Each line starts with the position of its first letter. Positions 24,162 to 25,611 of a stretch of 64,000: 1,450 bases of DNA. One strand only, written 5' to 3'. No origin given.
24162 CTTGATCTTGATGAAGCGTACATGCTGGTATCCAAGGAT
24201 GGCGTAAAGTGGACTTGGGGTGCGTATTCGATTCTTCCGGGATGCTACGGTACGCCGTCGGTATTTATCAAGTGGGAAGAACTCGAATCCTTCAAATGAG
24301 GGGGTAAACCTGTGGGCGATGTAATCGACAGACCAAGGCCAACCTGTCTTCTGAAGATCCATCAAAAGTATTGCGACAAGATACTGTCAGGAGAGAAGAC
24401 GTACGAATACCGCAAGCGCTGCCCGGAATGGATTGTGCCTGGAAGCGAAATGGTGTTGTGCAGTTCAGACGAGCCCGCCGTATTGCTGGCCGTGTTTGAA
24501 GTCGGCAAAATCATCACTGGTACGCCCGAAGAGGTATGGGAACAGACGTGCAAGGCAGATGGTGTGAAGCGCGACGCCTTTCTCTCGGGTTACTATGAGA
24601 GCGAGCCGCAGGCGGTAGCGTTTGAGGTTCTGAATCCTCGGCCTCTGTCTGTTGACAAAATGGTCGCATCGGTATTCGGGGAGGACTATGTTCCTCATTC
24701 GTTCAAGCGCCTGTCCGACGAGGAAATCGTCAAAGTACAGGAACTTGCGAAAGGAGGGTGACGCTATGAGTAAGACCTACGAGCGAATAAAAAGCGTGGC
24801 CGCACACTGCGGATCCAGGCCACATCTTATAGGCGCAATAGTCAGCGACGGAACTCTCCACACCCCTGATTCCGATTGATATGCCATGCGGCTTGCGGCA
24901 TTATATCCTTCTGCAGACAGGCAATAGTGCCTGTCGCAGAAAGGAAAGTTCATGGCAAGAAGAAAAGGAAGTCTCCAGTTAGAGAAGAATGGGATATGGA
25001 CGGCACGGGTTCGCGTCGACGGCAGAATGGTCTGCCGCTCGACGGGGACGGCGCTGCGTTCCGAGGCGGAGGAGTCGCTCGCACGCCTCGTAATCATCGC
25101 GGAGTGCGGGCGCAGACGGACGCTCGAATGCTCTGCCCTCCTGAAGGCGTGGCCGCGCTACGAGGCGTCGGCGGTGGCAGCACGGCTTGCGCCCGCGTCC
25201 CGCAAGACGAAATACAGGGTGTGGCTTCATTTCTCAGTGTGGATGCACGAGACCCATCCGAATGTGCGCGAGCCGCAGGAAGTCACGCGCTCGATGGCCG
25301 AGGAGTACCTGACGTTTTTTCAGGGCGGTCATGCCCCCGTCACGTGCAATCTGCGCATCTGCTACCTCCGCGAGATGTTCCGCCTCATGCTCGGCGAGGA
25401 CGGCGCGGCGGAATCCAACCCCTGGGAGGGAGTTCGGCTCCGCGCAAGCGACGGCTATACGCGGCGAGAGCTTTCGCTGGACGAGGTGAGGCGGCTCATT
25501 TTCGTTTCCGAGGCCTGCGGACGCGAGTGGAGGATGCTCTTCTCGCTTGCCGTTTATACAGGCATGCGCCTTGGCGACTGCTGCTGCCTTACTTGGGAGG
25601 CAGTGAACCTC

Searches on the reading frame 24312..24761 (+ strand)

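Call 7: search_protein_families(library=pfam, proteins=[window:24312-24761:+], max_evalue=0.01)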
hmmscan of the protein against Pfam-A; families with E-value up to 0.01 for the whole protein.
window:24312-24761:+ (149 aa): 2 families
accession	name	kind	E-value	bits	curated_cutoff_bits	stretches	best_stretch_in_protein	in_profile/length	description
PF04266.20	ASCH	-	3.8e-06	28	21.2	1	14-97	1-83/103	ASCH domain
PF12961.13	DUF3850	-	0.0037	17.8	22.9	1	14-36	4-26/77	Domain of unknown function (DUF3850)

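Call 8: search_protein_families(library=ncbifam, proteins=[window:24312-24761:+], max_evalue=0.01)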
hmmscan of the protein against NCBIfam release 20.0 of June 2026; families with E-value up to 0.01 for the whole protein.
window:24312-24761:+ (149 aa): 0 families

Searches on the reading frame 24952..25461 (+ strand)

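Call 82: search_protein_families(library=pfam, proteins=[window:24952-25461:+], max_evalue=10)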
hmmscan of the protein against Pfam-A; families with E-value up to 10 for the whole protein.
window:24952-25461:+ (170 aa): 1 family
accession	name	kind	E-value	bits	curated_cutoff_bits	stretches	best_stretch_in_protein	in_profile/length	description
PF13495.12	Phage_int_SAM_4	-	0.034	15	27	1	77-150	12-82/85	Phage integrase, N-terminal SAM-like domain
